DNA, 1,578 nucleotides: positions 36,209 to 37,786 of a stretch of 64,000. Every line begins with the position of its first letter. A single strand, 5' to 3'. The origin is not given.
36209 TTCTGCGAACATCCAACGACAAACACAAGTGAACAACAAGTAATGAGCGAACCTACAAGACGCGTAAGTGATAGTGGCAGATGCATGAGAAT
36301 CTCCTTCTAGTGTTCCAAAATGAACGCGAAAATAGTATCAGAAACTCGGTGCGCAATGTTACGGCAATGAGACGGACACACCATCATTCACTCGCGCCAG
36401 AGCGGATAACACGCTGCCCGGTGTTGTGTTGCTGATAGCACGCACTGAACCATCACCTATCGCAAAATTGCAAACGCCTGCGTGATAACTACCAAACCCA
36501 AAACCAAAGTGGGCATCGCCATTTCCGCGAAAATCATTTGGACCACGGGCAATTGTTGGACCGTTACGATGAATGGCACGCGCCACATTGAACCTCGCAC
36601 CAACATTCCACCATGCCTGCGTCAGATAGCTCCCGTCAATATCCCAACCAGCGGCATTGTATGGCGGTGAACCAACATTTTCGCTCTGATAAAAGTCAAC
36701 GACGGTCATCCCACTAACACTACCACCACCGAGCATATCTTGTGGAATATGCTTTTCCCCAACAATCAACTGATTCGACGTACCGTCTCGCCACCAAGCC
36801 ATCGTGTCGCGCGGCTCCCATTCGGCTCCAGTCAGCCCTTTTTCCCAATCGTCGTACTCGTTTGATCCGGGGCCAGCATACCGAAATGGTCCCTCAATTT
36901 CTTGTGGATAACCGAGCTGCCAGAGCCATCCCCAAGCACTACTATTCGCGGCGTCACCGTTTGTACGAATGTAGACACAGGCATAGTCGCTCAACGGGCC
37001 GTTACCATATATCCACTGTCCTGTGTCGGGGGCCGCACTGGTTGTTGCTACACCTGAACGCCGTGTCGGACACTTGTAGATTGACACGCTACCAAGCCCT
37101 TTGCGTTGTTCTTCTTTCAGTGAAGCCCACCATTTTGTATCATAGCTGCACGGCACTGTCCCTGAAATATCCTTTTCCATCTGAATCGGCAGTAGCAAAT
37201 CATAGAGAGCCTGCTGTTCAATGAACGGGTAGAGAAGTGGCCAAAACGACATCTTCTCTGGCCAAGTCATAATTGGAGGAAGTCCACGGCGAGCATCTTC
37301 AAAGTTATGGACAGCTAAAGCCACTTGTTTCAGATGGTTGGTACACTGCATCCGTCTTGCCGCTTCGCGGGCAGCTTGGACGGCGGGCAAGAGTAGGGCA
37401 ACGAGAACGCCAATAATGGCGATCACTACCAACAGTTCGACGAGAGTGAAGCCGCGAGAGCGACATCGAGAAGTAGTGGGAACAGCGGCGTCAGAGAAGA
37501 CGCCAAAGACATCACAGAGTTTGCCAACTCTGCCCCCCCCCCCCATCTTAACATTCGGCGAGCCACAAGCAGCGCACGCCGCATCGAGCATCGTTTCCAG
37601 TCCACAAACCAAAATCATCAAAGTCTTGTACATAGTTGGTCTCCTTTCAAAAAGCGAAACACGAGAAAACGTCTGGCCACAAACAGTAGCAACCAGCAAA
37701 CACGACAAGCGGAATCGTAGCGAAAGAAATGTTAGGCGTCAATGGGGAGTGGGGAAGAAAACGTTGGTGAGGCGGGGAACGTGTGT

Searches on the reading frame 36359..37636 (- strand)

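Call 8: search_protein_families(library=pfam, proteins=[window:36359-37636:-])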
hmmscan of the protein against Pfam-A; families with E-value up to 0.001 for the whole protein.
window:36359-37636:- (425 aa): 2 families
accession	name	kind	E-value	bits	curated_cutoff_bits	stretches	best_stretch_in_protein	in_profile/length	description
PF07596.16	SBP_bac_10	-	1e-33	118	23.3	1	87-405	1-265/268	Protein of unknown function (DUF1559)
PF07963.17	N_methyl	-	1e-08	34.8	21.2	1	59-83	3-27/27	Prokaryotic N-terminal methylation motif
